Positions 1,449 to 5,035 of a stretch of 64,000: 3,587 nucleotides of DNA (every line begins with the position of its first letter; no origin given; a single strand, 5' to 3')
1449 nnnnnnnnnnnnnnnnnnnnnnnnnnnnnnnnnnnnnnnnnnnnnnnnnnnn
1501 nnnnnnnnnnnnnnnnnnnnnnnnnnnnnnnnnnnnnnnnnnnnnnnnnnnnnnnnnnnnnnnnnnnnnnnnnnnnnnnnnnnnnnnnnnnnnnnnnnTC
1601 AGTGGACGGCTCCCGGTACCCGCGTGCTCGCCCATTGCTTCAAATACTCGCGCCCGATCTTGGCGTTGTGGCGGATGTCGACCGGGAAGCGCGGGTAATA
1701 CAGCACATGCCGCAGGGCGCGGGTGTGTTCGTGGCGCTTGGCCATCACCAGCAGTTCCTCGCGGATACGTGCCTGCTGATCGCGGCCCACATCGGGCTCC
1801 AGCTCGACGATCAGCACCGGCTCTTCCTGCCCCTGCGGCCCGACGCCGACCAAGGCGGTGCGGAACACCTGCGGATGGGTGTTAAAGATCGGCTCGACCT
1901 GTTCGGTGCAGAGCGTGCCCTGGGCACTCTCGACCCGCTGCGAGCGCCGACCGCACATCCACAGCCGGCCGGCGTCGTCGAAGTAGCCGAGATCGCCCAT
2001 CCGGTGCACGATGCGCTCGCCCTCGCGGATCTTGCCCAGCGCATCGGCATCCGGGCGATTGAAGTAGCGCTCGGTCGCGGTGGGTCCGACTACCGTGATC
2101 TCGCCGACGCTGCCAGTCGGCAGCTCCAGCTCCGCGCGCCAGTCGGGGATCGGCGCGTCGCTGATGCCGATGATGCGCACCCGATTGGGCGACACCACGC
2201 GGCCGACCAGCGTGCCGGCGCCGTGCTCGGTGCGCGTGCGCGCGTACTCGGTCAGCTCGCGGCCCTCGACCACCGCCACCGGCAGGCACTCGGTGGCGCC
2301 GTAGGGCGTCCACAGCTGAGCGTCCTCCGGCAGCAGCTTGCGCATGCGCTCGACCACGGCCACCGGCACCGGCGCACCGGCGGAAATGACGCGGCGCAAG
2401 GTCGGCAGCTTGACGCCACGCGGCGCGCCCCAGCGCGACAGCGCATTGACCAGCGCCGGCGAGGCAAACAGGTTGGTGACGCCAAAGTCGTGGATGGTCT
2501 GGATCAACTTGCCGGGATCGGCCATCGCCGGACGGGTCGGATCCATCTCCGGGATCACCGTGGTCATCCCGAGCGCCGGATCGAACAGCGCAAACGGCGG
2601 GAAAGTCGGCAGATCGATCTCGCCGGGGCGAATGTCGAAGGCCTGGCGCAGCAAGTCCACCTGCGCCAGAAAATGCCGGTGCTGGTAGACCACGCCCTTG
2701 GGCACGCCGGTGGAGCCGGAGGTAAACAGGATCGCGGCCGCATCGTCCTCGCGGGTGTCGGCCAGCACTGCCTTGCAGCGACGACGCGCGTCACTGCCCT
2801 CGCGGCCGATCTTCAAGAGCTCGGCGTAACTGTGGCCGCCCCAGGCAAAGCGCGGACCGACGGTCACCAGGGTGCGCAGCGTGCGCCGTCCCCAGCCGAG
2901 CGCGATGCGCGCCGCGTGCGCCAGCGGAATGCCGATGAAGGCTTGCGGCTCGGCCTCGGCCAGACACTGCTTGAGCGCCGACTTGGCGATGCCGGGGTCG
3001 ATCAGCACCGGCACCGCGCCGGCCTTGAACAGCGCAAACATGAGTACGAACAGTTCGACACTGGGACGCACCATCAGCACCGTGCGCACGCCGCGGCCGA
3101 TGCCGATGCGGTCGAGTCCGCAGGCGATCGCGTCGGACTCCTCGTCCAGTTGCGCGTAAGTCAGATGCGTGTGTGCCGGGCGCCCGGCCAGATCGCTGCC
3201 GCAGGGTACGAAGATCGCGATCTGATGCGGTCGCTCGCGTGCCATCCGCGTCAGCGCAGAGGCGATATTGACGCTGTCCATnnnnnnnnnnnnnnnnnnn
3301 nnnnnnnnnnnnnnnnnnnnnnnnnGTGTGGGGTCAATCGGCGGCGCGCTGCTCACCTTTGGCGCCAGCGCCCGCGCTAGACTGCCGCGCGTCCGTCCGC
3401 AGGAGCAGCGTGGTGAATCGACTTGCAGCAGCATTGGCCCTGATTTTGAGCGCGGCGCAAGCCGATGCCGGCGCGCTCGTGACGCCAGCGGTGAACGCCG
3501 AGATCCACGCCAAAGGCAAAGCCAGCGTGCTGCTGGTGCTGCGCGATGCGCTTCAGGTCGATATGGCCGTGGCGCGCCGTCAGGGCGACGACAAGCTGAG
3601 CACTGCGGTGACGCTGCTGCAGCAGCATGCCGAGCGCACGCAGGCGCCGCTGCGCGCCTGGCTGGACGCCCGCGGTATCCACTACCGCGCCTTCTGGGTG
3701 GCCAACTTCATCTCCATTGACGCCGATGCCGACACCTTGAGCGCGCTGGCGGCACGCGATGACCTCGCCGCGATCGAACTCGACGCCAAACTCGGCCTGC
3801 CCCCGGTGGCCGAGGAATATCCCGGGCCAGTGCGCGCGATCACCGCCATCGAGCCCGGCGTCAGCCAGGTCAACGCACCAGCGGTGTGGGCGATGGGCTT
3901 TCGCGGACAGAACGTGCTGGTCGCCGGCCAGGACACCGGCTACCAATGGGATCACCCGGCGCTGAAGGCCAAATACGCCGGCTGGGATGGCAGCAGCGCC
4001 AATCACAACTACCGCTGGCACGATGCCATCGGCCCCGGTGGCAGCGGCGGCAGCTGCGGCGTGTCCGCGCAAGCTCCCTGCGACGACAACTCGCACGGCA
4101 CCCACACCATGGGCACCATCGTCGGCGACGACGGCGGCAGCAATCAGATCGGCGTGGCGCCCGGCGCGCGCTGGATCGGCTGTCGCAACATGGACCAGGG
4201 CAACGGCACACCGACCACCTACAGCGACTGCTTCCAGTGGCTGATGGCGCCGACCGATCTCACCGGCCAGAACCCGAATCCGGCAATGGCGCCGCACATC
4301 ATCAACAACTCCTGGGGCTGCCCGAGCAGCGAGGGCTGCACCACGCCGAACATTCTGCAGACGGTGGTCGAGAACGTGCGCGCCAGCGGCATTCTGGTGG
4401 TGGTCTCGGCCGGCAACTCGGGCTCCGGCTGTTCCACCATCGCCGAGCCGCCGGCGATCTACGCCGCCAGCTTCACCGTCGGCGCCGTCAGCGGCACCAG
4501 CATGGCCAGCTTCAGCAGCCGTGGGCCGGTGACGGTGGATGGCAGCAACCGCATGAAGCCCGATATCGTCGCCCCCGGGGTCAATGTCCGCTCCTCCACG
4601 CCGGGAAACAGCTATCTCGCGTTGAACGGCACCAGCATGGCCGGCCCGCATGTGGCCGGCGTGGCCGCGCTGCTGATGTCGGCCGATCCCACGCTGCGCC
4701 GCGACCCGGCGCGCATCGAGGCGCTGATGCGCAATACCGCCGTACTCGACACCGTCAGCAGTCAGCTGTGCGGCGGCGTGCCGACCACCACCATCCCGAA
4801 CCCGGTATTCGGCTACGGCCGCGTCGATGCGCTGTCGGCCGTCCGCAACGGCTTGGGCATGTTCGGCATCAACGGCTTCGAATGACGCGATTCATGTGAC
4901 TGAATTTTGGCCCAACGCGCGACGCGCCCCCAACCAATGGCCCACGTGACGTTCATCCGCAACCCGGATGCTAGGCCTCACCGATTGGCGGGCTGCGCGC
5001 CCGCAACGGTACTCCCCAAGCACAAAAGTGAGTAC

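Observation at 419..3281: OleC/OleD-like ligase-reductase pair translationally coupled to a 51-aa Cys-rich basic peptide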

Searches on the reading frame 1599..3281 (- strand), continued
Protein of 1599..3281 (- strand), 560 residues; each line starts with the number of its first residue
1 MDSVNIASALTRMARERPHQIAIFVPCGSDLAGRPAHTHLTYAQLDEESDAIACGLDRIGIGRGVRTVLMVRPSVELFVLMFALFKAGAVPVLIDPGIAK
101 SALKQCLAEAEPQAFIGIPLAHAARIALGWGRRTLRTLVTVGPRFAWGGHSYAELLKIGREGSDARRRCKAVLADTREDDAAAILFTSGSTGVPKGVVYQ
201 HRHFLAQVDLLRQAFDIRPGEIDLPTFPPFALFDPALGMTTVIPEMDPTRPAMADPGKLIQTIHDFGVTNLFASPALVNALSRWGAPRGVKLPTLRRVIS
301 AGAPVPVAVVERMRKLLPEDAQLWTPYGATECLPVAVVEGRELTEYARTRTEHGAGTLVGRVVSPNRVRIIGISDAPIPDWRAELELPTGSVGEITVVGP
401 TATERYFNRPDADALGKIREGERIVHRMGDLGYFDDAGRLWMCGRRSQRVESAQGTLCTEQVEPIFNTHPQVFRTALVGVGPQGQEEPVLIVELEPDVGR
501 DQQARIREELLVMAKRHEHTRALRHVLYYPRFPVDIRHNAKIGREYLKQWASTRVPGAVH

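Call 57: search_protein_families(library=ncbifam, proteins=[L084:10001-11713:+, L090:7995-9713:+, L094:8001-9692:+, L087:10001-11677:+, L095:2727-4394:+, L085:10001-11668:+, L097:8001-9650:+, L101:7995-9680:+, L133:7995-9659:+, L115:7992-9647:+], max_evalue=1e-150)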
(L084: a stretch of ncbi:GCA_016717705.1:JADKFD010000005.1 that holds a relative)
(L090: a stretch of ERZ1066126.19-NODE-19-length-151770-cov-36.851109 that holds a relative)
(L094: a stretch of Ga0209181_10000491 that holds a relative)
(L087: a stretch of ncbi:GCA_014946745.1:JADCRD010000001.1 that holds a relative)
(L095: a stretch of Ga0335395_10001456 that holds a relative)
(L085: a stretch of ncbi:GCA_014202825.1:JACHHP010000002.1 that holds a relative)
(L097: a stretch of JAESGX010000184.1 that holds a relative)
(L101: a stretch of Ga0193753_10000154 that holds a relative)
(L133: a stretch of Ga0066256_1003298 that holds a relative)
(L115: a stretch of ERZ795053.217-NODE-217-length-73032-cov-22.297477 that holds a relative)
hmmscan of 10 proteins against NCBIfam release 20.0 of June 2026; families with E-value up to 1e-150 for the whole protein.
L084:10001-11713:+ (570 aa): 3 families
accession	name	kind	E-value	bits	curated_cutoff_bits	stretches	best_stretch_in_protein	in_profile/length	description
NF045786.1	OlefBLtnSynXan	equivalog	2.3e-250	831.7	900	1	5-553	2-543/544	olefin beta-lactone synthetase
NF006754.0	PRK09274.1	equivalog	2e-219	729.4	478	1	2-556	3-552/555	fatty acid CoA ligase family protein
NF045785.1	OlefBLtnSynShew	equivalog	2.1e-174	581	850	1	4-551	1-551/552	olefin beta-lactone synthetase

L090:7995-9713:+ (572 aa): 3 families
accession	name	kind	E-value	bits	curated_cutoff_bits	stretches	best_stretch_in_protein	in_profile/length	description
NF045786.1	OlefBLtnSynXan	equivalog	4.8e-250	830.6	900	1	7-555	2-543/544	olefin beta-lactone synthetase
NF006754.0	PRK09274.1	equivalog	1.7e-218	726.3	478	1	4-558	3-552/555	fatty acid CoA ligase family protein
NF045785.1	OlefBLtnSynShew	equivalog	5.8e-172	572.9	850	1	6-553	1-551/552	olefin beta-lactone synthetase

L094:8001-9692:+ (563 aa): 3 families
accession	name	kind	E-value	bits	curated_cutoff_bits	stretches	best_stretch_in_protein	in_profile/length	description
NF045786.1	OlefBLtnSynXan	equivalog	6.7e-245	813.6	900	1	5-553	2-543/544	olefin beta-lactone synthetase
NF006754.0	PRK09274.1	equivalog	4.2e-214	711.8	478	1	2-555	3-551/555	fatty acid CoA ligase family protein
NF045785.1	OlefBLtnSynShew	equivalog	1.8e-169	564.7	850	1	4-552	1-552/552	olefin beta-lactone synthetase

L087:10001-11677:+ (558 aa): 3 families
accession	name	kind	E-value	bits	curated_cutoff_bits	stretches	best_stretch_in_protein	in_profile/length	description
NF045786.1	OlefBLtnSynXan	equivalog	7.5e-295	978.5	900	1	5-550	1-542/544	olefin beta-lactone synthetase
NF006754.0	PRK09274.1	equivalog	9.1e-224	743.7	478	1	2-552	2-550/555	fatty acid CoA ligase family protein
NF045785.1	OlefBLtnSynShew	equivalog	4e-173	576.8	850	1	6-549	2-551/552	olefin beta-lactone synthetase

L095:2727-4394:+ (555 aa): 3 families
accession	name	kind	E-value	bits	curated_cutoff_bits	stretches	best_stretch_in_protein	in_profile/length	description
NF045786.1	OlefBLtnSynXan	equivalog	7.8e-294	975.2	900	1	5-552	1-544/544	olefin beta-lactone synthetase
NF006754.0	PRK09274.1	equivalog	9.2e-223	740.4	478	1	2-552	2-550/555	fatty acid CoA ligase family protein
NF045785.1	OlefBLtnSynShew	equivalog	7.9e-173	575.8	850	1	6-549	2-551/552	olefin beta-lactone synthetase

L085:10001-11668:+ (555 aa): 3 families
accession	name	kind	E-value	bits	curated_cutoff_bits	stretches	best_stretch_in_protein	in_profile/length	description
NF045786.1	OlefBLtnSynXan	equivalog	3.5e-288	956.5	900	1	5-552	1-543/544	olefin beta-lactone synthetase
NF006754.0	PRK09274.1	equivalog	8.5e-226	750.4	478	1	2-554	2-551/555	fatty acid CoA ligase family protein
NF045785.1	OlefBLtnSynShew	equivalog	1.1e-172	575.3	850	1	6-550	2-551/552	olefin beta-lactone synthetase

L097:8001-9650:+ (549 aa): 3 families
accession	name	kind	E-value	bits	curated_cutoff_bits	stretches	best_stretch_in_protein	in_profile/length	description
NF045786.1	OlefBLtnSynXan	equivalog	0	1043.1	900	1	3-545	1-543/544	olefin beta-lactone synthetase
NF006754.0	PRK09274.1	equivalog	1.8e-228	759.2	478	1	2-546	4-550/555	fatty acid CoA ligase family protein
NF045785.1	OlefBLtnSynShew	equivalog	1.1e-176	588.5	850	1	4-544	2-552/552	olefin beta-lactone synthetase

L101:7995-9680:+ (561 aa): 3 families
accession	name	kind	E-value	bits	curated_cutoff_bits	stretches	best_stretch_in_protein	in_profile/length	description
NF045786.1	OlefBLtnSynXan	equivalog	0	1041.4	900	1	5-543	1-544/544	olefin beta-lactone synthetase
NF006754.0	PRK09274.1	equivalog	6.6e-218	724.4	478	1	2-546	2-553/555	fatty acid CoA ligase family protein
NF045785.1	OlefBLtnSynShew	equivalog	3.9e-169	563.6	850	1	6-540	2-551/552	olefin beta-lactone synthetase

L133:7995-9659:+ (554 aa): 3 families
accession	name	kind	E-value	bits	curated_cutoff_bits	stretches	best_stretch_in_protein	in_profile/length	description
NF045786.1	OlefBLtnSynXan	equivalog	3.4e-257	854.2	900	1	6-547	2-543/544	olefin beta-lactone synthetase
NF006754.0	PRK09274.1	equivalog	3.7e-214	712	478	1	2-551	2-553/555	fatty acid CoA ligase family protein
NF045785.1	OlefBLtnSynShew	equivalog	8.1e-163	542.7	850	1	5-545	1-551/552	olefin beta-lactone synthetase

L115:7992-9647:+ (551 aa): 3 families
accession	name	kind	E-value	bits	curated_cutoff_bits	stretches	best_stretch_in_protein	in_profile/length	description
NF045786.1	OlefBLtnSynXan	equivalog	1.4e-300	997.5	900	1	5-549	1-544/544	olefin beta-lactone synthetase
NF006754.0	PRK09274.1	equivalog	2.3e-225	749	478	1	2-550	2-551/555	fatty acid CoA ligase family protein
NF045785.1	OlefBLtnSynShew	equivalog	9.2e-177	588.8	850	1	6-546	2-551/552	olefin beta-lactone synthetase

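Call 76: search_protein_families(library=ncbifam, proteins=[L084:11908-12891:+, L090:9710-10702:+, L094:9692-10720:+, L089:11710-12726:+, L095:4443-5465:+, L085:11760-12782:+, L097:10321-11328:+, L157:9632-10624:+, L133:9756-10790:+, L115:9623-10687:+], max_evalue=1e-90)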
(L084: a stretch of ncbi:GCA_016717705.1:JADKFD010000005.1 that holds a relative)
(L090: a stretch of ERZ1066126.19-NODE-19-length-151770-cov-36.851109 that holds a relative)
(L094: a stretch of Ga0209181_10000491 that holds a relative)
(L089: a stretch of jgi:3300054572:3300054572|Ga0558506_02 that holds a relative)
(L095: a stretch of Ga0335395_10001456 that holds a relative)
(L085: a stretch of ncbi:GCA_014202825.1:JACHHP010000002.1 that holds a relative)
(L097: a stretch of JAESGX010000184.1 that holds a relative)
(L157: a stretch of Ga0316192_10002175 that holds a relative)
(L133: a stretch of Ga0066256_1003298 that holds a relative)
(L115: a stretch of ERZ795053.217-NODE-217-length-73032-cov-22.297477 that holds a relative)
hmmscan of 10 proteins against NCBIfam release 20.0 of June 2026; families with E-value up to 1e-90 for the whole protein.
L084:11908-12891:+ (327 aa): 2 families
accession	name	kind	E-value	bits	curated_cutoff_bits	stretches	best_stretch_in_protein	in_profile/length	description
NF042422.1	oxyalk_red_OleD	equivalog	2.8e-141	470.6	580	1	1-325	1-327/329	2-alkyl-3-oxoalkanoate reductase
NF042423.1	oxyalk_red_Shew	equivalog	3.8e-132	440.4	580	1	2-321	10-330/331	2-alkyl-3-oxoalkanoate reductase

L090:9710-10702:+ (330 aa): 2 families
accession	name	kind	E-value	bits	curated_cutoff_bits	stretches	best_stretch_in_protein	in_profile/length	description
NF042422.1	oxyalk_red_OleD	equivalog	1e-143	478.6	580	1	4-327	3-328/329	2-alkyl-3-oxoalkanoate reductase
NF042423.1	oxyalk_red_Shew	equivalog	8.8e-129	429.3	580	1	2-323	9-331/331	2-alkyl-3-oxoalkanoate reductase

L094:9692-10720:+ (342 aa): 2 families
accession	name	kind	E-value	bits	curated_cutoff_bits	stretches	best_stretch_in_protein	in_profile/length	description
NF042422.1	oxyalk_red_OleD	equivalog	1.4e-138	461.7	580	1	14-338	1-327/329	2-alkyl-3-oxoalkanoate reductase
NF042423.1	oxyalk_red_Shew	equivalog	4e-135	450.2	580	1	14-335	9-331/331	2-alkyl-3-oxoalkanoate reductase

L089:11710-12726:+ (338 aa): 2 families
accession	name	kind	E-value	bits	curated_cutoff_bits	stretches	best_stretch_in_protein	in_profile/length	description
NF042422.1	oxyalk_red_OleD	equivalog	5.8e-160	532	580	1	1-330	1-328/329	2-alkyl-3-oxoalkanoate reductase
NF042423.1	oxyalk_red_Shew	equivalog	4.6e-113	377.6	580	1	2-326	10-331/331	2-alkyl-3-oxoalkanoate reductase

L095:4443-5465:+ (340 aa): 2 families
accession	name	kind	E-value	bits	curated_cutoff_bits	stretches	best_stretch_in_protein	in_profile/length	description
NF042422.1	oxyalk_red_OleD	equivalog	3.7e-160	532.7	580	1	1-330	1-328/329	2-alkyl-3-oxoalkanoate reductase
NF042423.1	oxyalk_red_Shew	equivalog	1e-111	373.2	580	1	2-326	10-331/331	2-alkyl-3-oxoalkanoate reductase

L085:11760-12782:+ (340 aa): 2 families
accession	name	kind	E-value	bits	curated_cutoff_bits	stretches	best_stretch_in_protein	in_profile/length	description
NF042422.1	oxyalk_red_OleD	equivalog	8.1e-163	541.4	580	1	1-331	1-329/329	2-alkyl-3-oxoalkanoate reductase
NF042423.1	oxyalk_red_Shew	equivalog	1.5e-112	376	580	1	2-326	10-331/331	2-alkyl-3-oxoalkanoate reductase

L097:10321-11328:+ (335 aa): 2 families
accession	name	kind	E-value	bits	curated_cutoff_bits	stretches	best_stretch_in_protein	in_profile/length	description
NF042422.1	oxyalk_red_OleD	equivalog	2.9e-192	638.2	580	1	1-328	1-328/329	2-alkyl-3-oxoalkanoate reductase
NF042423.1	oxyalk_red_Shew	equivalog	5.9e-115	383.9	580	1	2-324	10-331/331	2-alkyl-3-oxoalkanoate reductase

L157:9632-10624:+ (330 aa): 2 families
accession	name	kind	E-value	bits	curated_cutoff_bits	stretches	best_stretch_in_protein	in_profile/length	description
NF042422.1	oxyalk_red_OleD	equivalog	2e-142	474.4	580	1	1-326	1-328/329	2-alkyl-3-oxoalkanoate reductase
NF042423.1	oxyalk_red_Shew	equivalog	2e-119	398.6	580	1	2-322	10-331/331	2-alkyl-3-oxoalkanoate reductase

L133:9756-10790:+ (344 aa): 0 families

L115:9623-10687:+ (354 aa): 2 families
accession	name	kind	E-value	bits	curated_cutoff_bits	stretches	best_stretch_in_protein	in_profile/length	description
NF042422.1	oxyalk_red_OleD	equivalog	1e-169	564.1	580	1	19-345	1-327/329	2-alkyl-3-oxoalkanoate reductase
NF042423.1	oxyalk_red_Shew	equivalog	1.2e-112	376.3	580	1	14-342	4-331/331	2-alkyl-3-oxoalkanoate reductase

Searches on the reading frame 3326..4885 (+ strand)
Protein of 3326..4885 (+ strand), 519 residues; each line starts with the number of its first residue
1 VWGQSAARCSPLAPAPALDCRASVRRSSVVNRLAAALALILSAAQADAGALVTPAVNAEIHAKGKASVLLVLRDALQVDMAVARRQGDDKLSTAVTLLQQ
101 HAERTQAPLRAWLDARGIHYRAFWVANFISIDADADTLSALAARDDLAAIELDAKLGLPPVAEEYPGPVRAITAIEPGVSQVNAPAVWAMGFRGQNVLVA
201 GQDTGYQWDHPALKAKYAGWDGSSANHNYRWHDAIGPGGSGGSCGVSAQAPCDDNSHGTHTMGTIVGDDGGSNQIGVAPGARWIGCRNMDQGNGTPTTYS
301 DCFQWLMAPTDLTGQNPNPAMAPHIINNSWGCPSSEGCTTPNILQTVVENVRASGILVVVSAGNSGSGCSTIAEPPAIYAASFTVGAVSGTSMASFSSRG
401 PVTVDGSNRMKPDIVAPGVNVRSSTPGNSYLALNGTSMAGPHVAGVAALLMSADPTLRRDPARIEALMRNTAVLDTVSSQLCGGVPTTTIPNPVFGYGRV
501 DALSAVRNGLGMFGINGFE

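Call 3: search_protein_families(library=pfam, proteins=[window:3326-4885:+], max_evalue=0.01)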
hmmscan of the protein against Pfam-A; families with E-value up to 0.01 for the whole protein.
window:3326-4885:+ (519 aa): 1 family
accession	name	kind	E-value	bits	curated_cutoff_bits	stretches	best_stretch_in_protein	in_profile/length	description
PF00082.27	Peptidase_S8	-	4.9e-45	154.5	21.8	1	194-482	1-285/288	Subtilase family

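Call 4: search_protein_families(library=ncbifam, proteins=[window:3326-4885:+], max_evalue=0.01)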
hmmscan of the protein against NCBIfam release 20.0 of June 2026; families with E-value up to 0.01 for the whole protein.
window:3326-4885:+ (519 aa): 8 families
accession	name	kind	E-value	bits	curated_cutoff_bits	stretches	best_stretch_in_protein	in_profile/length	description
TIGR03921.1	T7SS_mycosin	equivalog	4.5e-25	88.5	278.75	1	183-508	2-287/353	type VII secretion-associated serine protease mycosin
TIGR03895.1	protease_PatA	subfamily_domain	1.8e-16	60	421.05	1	321-472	56-200/606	PatA/PatG family cyanobactin maturation protease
NF040553.1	SGO_0316_fam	subfamily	2.6e-14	51.9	1400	1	392-453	652-710/1486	SGO_0316/SGO_0317 family LPXTG-anchored serine peptidase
NF033595.1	denti_PrtP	equivalog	4e-14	52.2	300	1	347-507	358-503/606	dentilisin complex serine proteinase subunit PrtP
NF040809.1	germ_prot_CspBA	exception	1.1e-13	49.7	1250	1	376-501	971-1090/1099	bifunctional germination protease/germinant receptor pseudoprotease CspBA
NF040808.2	CspC_non_triad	exception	5.4e-09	35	675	1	383-502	431-545/556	bile acid germinant receptor pseudoprotease CspC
NF051851.1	AtpSerPepEprS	equivalog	2.9e-08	32.2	1700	1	178-507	50-364/988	autotransporter serine peptidase EprS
NF042956.1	IteS_antiphage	equivalog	0.0055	15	900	1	393-476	443-537/747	S8 family anti-phage peptidase IteS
